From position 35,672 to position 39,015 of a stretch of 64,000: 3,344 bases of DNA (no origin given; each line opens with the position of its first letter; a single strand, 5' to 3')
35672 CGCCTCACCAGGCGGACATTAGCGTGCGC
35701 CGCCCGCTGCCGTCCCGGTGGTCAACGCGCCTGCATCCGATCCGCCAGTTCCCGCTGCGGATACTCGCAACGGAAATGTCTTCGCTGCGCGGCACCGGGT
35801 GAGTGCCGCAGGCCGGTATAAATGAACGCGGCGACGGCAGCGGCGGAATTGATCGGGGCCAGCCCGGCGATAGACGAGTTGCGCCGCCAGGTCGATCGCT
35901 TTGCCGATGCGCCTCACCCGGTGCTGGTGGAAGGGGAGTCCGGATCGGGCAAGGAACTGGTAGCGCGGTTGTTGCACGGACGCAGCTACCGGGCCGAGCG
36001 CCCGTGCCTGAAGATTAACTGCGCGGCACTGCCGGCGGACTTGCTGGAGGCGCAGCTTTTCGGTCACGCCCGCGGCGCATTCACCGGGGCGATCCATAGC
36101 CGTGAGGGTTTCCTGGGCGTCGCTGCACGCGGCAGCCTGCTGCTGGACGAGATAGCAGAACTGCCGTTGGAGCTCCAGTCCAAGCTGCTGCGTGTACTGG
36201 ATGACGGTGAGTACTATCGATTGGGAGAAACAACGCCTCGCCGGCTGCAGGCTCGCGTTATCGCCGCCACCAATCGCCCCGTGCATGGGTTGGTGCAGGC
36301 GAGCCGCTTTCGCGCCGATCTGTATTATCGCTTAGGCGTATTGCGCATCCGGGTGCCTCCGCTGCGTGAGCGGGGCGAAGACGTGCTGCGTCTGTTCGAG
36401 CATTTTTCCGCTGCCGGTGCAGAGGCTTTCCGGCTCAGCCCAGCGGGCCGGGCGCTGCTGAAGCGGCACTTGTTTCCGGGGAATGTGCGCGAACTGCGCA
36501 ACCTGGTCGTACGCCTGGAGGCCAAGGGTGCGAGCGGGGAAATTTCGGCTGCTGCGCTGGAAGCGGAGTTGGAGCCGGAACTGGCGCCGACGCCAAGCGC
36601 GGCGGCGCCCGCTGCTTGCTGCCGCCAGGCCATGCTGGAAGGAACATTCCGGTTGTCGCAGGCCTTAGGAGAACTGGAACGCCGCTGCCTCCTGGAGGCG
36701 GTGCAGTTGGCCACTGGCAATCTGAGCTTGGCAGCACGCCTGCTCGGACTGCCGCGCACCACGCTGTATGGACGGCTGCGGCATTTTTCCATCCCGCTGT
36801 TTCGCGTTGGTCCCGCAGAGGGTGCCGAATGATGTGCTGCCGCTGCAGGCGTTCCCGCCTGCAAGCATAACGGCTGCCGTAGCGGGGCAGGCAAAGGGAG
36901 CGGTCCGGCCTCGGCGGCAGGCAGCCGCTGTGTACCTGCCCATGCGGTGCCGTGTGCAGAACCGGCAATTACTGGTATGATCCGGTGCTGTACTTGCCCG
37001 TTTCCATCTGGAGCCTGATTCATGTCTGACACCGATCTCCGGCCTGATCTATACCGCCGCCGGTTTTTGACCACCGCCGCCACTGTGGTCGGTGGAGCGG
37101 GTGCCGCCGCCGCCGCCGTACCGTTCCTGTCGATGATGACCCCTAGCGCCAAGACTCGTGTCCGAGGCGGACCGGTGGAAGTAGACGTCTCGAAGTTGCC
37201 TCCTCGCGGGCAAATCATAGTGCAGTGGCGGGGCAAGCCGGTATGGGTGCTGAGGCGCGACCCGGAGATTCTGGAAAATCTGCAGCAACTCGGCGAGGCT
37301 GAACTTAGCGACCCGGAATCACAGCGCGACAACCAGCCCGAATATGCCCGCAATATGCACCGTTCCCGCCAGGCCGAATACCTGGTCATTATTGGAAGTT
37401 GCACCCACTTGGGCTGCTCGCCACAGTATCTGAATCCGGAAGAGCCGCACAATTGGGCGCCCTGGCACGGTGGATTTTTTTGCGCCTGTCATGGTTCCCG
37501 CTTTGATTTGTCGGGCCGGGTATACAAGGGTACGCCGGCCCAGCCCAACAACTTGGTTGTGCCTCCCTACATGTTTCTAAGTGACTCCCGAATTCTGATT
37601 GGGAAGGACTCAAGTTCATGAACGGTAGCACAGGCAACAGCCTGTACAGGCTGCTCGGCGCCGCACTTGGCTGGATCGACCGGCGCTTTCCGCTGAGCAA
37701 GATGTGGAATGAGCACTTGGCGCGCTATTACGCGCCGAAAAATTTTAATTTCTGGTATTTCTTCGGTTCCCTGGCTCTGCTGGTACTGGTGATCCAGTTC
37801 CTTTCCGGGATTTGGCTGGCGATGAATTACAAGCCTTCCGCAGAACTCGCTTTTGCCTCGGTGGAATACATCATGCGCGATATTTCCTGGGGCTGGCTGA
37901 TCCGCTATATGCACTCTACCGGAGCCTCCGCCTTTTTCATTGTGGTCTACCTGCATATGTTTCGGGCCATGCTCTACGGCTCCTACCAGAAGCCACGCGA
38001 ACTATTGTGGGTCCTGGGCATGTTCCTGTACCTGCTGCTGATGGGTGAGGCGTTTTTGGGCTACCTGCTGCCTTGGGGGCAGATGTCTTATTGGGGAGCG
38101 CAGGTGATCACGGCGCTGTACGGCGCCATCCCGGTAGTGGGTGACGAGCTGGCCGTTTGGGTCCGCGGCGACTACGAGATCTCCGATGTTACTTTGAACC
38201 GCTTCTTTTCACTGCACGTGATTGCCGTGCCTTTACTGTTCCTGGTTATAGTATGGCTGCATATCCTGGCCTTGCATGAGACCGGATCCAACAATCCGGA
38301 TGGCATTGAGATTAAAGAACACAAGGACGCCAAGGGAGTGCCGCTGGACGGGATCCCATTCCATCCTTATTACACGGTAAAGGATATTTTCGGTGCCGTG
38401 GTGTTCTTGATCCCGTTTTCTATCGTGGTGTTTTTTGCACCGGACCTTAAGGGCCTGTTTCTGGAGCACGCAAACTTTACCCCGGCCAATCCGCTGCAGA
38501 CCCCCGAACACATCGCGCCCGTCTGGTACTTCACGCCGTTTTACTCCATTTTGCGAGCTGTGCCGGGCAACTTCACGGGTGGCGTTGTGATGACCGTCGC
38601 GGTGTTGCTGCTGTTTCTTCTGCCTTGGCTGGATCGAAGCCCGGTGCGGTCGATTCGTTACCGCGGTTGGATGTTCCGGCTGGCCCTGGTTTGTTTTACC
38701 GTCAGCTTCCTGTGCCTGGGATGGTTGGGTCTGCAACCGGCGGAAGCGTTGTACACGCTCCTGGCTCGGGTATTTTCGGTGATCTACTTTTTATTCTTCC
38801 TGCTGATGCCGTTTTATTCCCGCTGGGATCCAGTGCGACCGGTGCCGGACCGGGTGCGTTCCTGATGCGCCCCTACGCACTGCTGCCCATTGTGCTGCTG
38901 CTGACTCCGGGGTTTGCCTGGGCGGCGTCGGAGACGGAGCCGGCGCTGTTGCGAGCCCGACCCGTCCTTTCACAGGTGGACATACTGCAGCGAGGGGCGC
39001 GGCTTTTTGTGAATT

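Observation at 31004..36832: Orphan conjugation-type trio (TraI-like / TraD ATPase / DUF4400) docked at tRNA-Lys, with sigma-54 control elements but no integrase or T4SS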

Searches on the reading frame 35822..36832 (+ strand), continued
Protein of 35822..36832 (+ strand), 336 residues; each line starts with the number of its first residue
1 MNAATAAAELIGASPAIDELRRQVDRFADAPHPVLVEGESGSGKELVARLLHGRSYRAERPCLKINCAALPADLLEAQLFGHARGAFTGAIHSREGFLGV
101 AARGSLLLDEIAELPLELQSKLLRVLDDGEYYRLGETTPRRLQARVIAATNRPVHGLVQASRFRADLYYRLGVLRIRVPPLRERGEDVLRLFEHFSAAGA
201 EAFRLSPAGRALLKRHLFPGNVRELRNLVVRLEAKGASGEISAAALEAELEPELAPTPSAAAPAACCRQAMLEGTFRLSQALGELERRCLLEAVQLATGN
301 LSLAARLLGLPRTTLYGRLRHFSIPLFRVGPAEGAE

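Call 30: find_encoding_contigs(protein=P0283, flank=10000, max_places=2)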
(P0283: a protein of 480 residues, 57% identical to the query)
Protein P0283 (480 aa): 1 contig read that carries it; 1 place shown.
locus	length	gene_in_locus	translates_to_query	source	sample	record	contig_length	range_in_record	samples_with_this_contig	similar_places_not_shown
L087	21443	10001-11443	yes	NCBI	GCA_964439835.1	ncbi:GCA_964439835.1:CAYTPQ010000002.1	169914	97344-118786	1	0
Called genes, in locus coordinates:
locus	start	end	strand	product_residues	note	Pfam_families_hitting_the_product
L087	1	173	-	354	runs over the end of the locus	PF01116:F_bP_aldolase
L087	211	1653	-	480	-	PF00224:PK, PF02887:PK_C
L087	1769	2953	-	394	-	PF00162:PGK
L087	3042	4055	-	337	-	PF00044:Gp_dh_N, PF02800:Gp_dh_C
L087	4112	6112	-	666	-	PF00456:Transketolase_N, PF00676:E1_dh, PF02779:Transket_pyr, PF02780:Transketolase_C, PF22613:Transketolase_C_1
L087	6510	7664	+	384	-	PF00438:S-AdoMet_synt_N, PF02772:S-AdoMet_synt_M, PF02773:S-AdoMet_synt_C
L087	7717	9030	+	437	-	PF05221:AdoHcyase, PF00670:AdoHcyase_NAD, PF02826:2-Hacid_dh_C (weak)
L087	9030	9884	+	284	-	PF02219:MTHFR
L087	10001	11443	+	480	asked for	PF00072:Response_reg, PF00158:Sigma54_activat, PF14532:Sigma54_activ_2, PF07728:AAA_5 (weak), PF25601:AAA_lid_14, PF02954:HTH_8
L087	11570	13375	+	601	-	PF13401:AAA_22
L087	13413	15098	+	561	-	PF07655:Secretin_N_2, PF00263:Secretin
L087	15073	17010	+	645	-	PF00515:TPR_1 (faint), PF13431:TPR_17 (faint), PF23914:TPR_CcmH_CycH (faint), PF07719:TPR_2 (faint), PF13174:TPR_6 (faint), PF13432:TPR_16, PF14559:TPR_19, PF13432:TPR_16 (weak), +4 more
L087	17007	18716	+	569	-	PF05157:MshEN, PF00437:T2SSE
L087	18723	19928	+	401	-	PF28597:T2SSF_N, PF00482:T2SSF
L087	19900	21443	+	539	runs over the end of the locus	-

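Call 55: search_protein_families(library=padloc, proteins=[window:35822-36832:+], max_evalue=0.01)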
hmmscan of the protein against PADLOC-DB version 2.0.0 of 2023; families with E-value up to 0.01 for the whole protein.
window:35822-36832:+ (336 aa): 3 families
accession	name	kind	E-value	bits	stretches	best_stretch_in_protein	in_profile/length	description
PDLC01995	RtcR_PspF2--CARF_AAA_HTH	-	3.7e-90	301.3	1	4-323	163-479/481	-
PDLC01994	RtcR_PspF1--CARF_AAA_HTH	-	1e-51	174.5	1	13-319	163-465/468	-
PDLC01993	RtcR--CARF_AAA_HTH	-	5e-43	145.3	1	14-252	186-438/523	-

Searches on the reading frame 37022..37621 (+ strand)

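Call 98: search_protein_families(library=pfam, proteins=[window:37022-37621:+], max_evalue=0.00001)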
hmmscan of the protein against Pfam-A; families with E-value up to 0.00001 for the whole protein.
window:37022-37621:+ (199 aa): 2 families
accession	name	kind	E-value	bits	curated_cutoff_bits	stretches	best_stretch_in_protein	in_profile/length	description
PF10399.14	UCR_Fe-S_N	-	2.2e-09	37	24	1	11-42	10-41/41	Ubiquitinol-cytochrome C reductase Fe-S subunit TAT signal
PF00355.32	Rieske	-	3e-06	27.5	20.3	1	114-176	30-83/88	Rieske [2Fe-2S] domain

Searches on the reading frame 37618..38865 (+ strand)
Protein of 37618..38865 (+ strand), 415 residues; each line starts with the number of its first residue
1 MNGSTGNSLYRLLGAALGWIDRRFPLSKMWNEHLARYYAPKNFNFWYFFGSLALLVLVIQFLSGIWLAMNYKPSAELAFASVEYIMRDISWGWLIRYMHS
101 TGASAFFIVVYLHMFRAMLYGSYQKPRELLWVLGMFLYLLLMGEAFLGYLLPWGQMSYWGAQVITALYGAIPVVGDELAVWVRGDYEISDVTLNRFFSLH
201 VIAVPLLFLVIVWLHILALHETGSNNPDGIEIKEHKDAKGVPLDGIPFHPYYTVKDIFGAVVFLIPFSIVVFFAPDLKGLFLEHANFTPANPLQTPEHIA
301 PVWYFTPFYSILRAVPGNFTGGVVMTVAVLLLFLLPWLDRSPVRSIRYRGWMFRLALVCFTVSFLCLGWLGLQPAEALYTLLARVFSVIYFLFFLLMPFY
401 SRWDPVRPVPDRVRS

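Call 56: find_related_loci(query=window:37618-38865:+, collection=metagenome_contigs, flank=10000)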
Query window:37618-38865:+ (415 aa) in metagenome_contigs; peptide patterns used: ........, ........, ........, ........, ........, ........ (x = any residue, [..] = any of these).
600 stretches matched a pattern (row limit reached: there are more); 593 encode a relative of the query (tblastn E <= 1e-3); the best 80 are kept; 80 distinct loci.
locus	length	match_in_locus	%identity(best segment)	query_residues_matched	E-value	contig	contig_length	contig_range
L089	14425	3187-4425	73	2-414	0e+0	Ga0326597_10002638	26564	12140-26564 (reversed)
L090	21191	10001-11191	72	17-413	0e+0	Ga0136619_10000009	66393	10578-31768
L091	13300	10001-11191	73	19-415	0e+0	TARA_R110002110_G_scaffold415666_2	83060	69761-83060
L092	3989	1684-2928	68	5-415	0e+0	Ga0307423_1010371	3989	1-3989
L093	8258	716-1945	70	13-415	0e+0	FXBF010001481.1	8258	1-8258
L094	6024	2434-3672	68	5-413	0e+0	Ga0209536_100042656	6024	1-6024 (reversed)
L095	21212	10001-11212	69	11-413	0e+0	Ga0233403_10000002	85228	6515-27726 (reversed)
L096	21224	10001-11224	68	6-413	0e+0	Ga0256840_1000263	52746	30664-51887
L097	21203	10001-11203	68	15-415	0e+0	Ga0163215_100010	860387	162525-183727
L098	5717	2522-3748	67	7-415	0e+0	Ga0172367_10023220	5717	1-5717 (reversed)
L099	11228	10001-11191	69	19-415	0e+0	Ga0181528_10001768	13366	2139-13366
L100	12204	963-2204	68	6-415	0e+0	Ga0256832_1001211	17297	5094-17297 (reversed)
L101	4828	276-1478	68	13-413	0e+0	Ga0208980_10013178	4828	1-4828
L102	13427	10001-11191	73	19-415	0e+0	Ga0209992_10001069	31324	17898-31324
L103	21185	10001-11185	69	19-413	0e+0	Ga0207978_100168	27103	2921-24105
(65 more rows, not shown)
